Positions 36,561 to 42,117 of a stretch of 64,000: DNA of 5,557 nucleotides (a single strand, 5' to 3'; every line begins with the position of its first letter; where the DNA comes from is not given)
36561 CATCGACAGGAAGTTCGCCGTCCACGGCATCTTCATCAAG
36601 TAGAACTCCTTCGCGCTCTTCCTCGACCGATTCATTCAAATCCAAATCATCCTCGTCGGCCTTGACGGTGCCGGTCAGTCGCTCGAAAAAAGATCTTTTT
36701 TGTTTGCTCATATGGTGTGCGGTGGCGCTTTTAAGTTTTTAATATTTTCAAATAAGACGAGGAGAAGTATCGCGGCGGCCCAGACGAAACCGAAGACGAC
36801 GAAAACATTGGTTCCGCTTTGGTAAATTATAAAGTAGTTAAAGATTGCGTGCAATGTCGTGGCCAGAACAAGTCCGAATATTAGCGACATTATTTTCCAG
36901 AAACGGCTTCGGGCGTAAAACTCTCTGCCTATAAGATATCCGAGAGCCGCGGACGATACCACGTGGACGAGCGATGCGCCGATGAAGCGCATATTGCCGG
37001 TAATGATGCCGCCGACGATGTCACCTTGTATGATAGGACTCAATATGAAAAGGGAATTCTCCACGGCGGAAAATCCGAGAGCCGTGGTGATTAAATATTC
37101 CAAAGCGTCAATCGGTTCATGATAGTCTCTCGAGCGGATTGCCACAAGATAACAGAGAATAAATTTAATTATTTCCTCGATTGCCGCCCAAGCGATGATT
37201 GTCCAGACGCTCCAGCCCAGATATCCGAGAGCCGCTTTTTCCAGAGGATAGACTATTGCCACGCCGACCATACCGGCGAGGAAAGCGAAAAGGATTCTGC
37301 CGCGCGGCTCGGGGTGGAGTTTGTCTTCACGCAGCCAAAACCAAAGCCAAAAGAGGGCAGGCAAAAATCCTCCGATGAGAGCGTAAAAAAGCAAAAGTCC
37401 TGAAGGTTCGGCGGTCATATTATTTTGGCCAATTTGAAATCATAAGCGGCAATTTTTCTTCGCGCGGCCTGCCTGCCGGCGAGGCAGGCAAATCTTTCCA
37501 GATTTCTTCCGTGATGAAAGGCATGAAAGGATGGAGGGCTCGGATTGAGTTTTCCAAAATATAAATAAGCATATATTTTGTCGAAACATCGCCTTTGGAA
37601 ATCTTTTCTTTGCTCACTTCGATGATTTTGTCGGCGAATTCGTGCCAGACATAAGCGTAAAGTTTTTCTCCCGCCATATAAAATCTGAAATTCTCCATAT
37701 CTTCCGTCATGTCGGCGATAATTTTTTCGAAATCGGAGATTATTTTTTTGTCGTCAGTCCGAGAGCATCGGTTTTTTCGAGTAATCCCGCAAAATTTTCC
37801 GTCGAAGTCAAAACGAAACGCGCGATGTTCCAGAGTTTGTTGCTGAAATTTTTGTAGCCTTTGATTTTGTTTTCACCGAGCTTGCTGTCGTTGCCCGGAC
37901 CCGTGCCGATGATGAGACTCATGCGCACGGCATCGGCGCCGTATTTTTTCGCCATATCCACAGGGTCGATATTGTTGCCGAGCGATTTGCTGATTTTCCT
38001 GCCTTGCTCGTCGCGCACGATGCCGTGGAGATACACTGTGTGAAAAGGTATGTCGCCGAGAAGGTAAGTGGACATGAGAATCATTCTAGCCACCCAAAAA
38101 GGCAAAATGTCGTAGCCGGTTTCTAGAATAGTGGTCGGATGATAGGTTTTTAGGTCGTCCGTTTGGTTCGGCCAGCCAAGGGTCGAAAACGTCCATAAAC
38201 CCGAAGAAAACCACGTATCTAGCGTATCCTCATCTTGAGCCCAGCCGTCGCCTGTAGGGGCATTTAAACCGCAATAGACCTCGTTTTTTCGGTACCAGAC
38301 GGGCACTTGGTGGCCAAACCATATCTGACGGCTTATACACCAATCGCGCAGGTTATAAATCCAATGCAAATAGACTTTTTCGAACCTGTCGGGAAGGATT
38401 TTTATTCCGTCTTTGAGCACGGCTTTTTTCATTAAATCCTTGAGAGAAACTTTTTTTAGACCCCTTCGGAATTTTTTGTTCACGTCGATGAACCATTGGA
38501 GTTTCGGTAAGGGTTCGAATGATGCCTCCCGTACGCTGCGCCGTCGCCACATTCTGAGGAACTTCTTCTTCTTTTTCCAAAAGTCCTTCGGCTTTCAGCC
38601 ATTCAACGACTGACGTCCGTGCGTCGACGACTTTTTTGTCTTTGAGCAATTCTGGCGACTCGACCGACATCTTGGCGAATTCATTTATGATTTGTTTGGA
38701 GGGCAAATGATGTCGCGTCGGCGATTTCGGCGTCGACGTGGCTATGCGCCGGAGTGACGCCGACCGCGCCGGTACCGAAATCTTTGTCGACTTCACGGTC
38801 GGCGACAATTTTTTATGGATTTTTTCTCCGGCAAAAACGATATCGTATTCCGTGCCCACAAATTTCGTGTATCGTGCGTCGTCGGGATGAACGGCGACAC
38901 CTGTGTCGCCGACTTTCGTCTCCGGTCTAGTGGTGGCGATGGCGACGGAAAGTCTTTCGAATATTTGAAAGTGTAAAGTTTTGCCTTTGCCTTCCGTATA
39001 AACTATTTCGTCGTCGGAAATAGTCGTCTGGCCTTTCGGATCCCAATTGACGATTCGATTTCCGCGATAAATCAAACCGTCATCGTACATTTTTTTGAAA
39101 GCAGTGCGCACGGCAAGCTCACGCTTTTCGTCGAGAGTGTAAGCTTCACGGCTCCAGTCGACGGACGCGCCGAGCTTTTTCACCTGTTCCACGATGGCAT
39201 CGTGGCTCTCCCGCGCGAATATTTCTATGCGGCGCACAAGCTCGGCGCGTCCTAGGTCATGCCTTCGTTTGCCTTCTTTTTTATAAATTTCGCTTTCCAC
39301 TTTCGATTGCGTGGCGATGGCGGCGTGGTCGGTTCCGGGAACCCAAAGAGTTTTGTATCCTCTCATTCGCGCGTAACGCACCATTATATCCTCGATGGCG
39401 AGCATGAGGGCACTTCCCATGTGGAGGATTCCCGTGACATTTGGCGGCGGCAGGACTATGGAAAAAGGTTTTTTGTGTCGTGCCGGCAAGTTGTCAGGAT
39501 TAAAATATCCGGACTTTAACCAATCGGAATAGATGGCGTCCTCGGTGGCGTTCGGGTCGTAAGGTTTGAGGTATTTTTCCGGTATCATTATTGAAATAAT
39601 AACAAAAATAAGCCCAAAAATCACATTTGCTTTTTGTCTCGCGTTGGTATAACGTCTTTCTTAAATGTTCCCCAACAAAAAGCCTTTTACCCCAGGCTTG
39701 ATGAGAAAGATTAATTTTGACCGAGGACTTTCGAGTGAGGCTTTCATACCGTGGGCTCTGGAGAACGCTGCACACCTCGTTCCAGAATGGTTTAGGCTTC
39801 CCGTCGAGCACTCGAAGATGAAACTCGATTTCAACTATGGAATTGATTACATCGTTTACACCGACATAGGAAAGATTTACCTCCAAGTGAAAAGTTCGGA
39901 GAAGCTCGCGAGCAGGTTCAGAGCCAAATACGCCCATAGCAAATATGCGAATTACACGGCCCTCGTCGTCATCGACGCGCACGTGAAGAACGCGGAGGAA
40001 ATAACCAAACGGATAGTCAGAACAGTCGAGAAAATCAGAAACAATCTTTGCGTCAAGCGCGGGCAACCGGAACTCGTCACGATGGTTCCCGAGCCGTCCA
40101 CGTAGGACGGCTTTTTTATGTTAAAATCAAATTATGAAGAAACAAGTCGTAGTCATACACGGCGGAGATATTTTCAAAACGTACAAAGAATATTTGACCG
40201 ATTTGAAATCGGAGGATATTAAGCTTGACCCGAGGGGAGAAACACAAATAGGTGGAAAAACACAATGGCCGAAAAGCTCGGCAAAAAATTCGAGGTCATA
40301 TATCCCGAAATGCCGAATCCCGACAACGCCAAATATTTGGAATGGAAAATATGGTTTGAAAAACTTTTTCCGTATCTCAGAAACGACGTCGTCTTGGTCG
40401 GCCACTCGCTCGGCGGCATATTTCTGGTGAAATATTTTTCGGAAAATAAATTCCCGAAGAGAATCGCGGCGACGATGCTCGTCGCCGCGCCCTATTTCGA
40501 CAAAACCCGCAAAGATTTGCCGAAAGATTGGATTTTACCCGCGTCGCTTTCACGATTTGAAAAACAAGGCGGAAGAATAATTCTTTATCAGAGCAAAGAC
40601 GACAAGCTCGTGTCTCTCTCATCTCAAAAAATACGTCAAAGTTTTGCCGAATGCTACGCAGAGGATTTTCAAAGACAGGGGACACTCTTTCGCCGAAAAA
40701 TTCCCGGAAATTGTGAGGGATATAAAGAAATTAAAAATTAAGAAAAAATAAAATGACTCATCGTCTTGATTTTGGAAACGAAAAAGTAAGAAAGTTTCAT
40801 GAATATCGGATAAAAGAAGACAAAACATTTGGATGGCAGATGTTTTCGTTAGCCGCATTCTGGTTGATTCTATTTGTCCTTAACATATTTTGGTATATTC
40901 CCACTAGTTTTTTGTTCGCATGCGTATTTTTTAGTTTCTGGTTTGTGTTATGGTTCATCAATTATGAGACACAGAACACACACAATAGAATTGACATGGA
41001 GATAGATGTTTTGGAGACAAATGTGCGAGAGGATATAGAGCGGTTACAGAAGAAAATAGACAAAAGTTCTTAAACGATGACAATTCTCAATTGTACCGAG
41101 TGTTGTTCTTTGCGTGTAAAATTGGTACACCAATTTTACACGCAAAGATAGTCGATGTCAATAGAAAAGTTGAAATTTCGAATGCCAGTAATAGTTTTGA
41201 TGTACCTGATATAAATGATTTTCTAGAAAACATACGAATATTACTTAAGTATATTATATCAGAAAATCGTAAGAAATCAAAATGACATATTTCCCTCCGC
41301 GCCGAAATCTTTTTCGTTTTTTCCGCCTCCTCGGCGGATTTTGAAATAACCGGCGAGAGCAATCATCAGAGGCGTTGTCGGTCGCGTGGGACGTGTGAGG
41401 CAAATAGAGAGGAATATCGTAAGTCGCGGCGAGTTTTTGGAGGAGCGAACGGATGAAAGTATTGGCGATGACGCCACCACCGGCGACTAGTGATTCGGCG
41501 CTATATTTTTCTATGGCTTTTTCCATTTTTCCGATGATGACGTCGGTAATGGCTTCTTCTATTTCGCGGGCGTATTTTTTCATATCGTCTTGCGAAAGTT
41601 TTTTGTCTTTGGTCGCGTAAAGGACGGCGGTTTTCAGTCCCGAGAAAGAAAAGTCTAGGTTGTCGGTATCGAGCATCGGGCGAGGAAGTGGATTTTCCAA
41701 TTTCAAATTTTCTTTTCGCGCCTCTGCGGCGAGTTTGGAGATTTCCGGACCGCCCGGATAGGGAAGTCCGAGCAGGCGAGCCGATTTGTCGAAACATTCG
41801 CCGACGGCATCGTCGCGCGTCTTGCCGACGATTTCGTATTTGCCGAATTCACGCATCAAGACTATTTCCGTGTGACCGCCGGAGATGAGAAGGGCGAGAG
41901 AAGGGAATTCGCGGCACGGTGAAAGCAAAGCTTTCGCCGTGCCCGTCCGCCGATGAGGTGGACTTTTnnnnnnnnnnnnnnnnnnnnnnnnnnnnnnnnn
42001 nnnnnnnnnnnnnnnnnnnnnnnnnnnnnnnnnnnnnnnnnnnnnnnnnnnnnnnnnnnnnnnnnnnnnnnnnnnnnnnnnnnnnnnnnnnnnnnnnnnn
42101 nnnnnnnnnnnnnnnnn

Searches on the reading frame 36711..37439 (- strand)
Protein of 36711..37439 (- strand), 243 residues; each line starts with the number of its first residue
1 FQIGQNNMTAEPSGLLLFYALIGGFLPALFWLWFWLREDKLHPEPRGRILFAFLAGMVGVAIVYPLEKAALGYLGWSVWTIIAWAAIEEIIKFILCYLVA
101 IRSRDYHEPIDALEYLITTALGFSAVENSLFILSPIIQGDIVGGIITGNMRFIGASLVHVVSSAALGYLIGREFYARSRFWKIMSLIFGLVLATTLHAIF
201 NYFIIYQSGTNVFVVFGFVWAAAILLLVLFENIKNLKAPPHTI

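Call 15: search_protein_families(library=pfam, proteins=[window:36711-37439:-], max_evalue=0.001)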
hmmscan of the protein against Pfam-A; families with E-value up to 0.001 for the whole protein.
window:36711-37439:- (243 aa): 1 family
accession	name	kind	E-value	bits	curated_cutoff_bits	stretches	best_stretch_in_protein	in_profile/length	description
PF13367.11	PrsW-protease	-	1.1e-23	84.2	23.5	1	44-224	1-192/196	PrsW family intramembrane metalloprotease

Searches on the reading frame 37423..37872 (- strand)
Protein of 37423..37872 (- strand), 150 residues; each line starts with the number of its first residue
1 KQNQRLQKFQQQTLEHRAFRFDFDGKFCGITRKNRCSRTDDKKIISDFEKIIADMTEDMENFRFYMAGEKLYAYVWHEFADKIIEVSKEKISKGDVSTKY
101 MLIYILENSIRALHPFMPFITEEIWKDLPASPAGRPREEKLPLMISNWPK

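Call 15: search_protein_families(library=pfam, proteins=[window:37423-37872:-], max_evalue=0.001)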
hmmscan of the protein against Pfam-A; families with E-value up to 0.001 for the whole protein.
window:37423-37872:- (150 aa): 1 family
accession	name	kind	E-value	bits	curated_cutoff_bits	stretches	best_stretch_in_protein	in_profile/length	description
PF08264.19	Anticodon_1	-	2.3e-26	92.9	25.1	1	41-149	1-105/148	Anticodon-binding domain of tRNA ligase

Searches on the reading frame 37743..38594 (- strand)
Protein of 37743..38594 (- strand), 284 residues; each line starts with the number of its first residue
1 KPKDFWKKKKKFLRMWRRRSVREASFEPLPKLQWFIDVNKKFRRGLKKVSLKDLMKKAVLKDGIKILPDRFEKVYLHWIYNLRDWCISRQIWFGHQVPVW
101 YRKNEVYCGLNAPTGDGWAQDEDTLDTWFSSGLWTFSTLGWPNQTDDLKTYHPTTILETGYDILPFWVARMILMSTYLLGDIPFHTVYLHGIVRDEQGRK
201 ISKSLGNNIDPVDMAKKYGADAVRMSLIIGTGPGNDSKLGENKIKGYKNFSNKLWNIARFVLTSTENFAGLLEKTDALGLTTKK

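Call 15: search_protein_families(library=pfam, proteins=[window:37743-38594:-], max_evalue=0.001)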
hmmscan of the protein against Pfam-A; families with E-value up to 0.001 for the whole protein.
window:37743-38594:- (284 aa): 2 families
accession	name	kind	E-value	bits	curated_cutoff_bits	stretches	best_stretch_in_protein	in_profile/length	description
PF00133.28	tRNA-synt_1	-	4.5e-63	213.9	22.7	2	118-238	292-412/414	tRNA synthetases class I (I, L, M and V)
PF09334.17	tRNA-synt_1g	-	3.9e-09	36.2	20.1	1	65-247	205-374/391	tRNA synthetases class I (M)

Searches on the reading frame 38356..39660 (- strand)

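Call 15: search_protein_families(library=pfam, proteins=[window:38356-39660:-], max_evalue=0.001)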
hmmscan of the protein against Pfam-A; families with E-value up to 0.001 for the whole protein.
window:38356-39660:- (435 aa): 2 families
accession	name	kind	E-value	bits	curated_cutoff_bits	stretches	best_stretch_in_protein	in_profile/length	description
PF00133.28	tRNA-synt_1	-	2.1e-58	198.5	22.7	1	43-239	2-185/414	tRNA synthetases class I (I, L, M and V)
PF09334.17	tRNA-synt_1g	-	1e-08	34.8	20.1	1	73-219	8-135/391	tRNA synthetases class I (M)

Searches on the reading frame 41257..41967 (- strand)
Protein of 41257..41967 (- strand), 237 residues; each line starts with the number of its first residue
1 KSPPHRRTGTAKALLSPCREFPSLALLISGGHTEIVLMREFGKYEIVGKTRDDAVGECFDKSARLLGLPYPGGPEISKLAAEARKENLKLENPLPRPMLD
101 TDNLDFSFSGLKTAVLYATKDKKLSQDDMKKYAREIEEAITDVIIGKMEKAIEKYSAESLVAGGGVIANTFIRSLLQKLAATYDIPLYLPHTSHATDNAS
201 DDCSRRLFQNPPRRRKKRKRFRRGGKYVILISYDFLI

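Call 16: search_protein_families(library=pfam, proteins=[window:41257-41967:-], max_evalue=0.001)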
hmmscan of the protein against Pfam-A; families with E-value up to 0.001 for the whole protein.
window:41257-41967:- (237 aa): 2 families
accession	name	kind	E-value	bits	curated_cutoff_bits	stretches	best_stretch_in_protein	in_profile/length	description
PF00814.31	TsaD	-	9e-42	144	24.8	1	19-199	103-259/264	tRNA N6-adenosine threonylcarbamoyltransferase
PF22521.2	HypF_C_2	-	6.2e-05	23.3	27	1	116-197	153-234/241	Carbamoyltransferase, Kae1-like Domain, second subdomain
